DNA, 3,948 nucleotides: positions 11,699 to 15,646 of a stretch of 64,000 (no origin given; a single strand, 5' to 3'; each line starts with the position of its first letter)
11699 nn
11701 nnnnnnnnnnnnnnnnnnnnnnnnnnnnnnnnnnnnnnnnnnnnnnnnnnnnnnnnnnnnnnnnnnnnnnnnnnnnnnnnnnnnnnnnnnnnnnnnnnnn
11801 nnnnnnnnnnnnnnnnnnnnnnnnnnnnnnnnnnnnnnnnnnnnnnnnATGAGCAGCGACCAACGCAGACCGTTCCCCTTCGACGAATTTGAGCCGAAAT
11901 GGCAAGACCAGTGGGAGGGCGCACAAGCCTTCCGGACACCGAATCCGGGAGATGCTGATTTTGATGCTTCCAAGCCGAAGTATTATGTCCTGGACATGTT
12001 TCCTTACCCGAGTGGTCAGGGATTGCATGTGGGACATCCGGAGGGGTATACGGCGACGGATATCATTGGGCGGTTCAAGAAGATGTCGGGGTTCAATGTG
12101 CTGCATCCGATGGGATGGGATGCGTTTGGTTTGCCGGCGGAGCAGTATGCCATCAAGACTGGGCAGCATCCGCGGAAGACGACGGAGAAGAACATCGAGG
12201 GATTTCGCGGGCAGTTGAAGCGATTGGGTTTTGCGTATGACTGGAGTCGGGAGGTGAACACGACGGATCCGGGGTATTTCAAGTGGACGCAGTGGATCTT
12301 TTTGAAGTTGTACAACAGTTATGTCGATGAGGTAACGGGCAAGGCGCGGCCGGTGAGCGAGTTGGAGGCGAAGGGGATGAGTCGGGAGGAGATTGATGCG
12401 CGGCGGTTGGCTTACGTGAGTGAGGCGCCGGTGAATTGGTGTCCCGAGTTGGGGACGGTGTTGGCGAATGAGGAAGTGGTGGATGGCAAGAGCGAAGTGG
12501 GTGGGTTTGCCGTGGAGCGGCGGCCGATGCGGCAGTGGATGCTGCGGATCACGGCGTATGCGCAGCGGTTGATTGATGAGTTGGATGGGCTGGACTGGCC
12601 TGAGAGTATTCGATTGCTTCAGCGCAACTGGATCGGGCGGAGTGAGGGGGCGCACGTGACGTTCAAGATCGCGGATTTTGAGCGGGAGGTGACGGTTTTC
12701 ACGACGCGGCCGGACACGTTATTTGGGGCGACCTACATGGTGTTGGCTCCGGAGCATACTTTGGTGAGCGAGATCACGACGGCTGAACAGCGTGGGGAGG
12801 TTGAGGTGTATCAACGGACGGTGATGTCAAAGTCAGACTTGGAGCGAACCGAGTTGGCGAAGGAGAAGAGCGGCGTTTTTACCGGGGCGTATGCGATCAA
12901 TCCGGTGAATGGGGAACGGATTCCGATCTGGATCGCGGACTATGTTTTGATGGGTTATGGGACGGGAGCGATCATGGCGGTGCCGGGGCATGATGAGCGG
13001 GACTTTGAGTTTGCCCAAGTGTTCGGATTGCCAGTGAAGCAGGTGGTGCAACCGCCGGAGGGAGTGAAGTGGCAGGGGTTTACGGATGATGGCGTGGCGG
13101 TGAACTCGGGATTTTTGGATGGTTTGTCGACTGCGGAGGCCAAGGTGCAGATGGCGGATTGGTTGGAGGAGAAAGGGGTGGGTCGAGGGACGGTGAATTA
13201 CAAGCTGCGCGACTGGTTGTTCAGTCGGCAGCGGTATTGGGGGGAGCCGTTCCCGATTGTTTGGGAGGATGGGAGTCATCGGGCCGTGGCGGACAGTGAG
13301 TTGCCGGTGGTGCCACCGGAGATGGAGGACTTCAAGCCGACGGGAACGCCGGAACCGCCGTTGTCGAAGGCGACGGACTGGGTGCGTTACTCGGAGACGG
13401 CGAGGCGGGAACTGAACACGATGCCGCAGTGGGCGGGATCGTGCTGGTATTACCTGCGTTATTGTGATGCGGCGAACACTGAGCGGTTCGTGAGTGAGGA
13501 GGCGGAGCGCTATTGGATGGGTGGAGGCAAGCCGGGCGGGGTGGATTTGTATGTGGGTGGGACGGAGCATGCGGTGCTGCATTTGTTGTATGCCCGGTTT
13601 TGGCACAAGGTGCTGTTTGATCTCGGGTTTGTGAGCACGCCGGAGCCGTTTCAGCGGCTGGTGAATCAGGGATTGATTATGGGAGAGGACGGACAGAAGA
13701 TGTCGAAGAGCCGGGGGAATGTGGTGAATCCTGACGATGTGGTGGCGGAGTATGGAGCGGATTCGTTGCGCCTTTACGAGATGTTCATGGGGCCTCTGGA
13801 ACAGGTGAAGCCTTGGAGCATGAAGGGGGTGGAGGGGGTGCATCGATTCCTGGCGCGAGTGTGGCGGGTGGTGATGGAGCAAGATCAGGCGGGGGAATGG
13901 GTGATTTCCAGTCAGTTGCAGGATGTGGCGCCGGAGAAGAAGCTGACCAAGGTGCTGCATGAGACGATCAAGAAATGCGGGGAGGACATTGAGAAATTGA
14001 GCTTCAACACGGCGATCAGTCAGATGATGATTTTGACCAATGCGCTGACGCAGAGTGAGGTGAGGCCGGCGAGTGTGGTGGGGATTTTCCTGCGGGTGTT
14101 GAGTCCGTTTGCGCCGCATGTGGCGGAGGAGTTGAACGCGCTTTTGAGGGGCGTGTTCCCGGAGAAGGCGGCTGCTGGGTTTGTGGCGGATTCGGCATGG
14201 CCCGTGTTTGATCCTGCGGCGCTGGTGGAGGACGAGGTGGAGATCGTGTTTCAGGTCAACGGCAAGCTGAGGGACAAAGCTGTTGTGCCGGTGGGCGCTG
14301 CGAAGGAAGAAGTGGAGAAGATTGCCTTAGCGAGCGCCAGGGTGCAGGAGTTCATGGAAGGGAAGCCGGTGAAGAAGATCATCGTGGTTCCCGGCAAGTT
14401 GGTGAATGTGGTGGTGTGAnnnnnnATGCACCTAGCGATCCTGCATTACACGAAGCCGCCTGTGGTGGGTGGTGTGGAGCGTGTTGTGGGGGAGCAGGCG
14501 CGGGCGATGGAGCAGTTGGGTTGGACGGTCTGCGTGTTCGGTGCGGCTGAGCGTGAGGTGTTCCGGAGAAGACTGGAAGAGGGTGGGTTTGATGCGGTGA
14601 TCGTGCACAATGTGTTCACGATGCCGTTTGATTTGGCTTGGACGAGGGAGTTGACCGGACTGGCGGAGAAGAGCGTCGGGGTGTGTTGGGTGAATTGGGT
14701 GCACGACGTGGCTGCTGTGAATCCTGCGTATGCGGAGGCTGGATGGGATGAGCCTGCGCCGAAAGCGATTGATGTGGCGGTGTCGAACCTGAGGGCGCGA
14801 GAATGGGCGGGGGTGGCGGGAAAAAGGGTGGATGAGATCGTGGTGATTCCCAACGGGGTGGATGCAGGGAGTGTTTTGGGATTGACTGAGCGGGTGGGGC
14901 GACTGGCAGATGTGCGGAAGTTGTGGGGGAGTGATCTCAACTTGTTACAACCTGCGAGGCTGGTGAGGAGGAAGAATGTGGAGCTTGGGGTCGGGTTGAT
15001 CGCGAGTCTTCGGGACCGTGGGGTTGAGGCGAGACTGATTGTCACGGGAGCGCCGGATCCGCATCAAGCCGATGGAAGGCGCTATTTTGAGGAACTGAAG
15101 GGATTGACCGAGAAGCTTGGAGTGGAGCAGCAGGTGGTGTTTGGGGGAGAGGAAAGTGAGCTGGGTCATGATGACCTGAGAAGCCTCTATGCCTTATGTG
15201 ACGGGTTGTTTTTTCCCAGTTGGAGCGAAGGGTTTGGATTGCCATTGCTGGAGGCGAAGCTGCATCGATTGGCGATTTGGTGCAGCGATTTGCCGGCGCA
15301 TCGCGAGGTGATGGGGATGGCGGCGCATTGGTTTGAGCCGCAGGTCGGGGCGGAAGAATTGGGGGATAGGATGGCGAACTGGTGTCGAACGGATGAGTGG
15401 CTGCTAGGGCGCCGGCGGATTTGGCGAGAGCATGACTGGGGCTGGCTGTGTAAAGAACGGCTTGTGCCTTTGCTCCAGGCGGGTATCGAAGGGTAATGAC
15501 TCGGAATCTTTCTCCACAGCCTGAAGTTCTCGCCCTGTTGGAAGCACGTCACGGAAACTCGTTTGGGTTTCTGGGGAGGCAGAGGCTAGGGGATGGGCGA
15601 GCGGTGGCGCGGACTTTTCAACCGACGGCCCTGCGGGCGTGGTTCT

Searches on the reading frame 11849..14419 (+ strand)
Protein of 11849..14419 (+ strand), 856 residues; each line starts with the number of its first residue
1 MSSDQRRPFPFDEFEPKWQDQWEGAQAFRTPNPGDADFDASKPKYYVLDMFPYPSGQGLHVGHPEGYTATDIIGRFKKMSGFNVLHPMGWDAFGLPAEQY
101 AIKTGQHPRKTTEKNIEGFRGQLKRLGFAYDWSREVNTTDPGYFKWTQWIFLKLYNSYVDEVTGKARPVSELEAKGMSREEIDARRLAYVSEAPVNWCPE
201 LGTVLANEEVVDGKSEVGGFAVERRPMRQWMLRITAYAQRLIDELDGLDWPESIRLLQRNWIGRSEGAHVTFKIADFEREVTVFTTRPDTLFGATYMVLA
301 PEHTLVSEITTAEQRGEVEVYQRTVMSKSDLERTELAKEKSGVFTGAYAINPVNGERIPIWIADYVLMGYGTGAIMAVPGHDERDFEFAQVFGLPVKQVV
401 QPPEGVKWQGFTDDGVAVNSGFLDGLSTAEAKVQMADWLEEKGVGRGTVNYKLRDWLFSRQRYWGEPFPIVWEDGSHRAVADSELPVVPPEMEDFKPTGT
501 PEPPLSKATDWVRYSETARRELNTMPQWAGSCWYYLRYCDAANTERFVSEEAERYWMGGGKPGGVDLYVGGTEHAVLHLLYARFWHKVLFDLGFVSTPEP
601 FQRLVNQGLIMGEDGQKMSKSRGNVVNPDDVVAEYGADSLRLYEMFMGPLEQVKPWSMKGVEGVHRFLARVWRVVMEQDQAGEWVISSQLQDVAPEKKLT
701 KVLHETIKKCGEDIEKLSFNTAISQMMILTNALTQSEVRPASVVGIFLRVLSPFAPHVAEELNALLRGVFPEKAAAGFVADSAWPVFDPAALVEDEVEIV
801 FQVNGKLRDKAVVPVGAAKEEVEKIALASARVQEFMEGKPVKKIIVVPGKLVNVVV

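Call 51: search_protein_families(library=pfam, proteins=[window:11849-14419:+], max_evalue=0.001)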
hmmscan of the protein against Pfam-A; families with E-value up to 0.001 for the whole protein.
window:11849-14419:+ (856 aa): 4 families
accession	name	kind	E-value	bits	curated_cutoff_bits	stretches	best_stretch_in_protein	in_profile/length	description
PF13603.12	tRNA-synt_1_2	-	4.8e-68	228.8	25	1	259-440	1-185/185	Leucyl-tRNA synthetase, editing domain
PF00133.28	tRNA-synt_1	-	2.9e-39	135.4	22.7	2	453-643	228-401/414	tRNA synthetases class I (I, L, M and V)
PF09334.17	tRNA-synt_1g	-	7.3e-22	78.1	20.1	2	50-262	6-218/391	tRNA synthetases class I (M)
PF08264.19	Anticodon_1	-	2.6e-15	57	25.1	1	697-818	2-143/148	Anticodon-binding domain of tRNA ligase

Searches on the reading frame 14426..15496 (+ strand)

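Call 51: search_protein_families(library=pfam, proteins=[window:14426-15496:+], max_evalue=0.001)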
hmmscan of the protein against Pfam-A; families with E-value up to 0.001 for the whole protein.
window:14426-15496:+ (356 aa): 5 families
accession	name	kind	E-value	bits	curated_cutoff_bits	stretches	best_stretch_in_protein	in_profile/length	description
PF00534.26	Glycos_transf_1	-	8.2e-16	58.4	26.4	1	173-321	18-157/172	Glycosyl transferases group 1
PF13692.12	Glyco_trans_1_4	-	6.7e-12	46.3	27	1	176-317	7-137/142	Glycosyl transferases group 1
PF13439.12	Glyco_transf_4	-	7.1e-08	33.1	28.5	0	14-55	1-38/170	Glycosyltransferase Family 4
PF20706.3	GT4-conflict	-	7.2e-05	22.4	26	1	167-277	194-301/385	Family 4 Glycosyltransferase in conflict systems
PF13579.12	Glyco_trans_4_4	-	0.00074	20.3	29.7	0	15-88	1-76/158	Glycosyl transferase 4-like domain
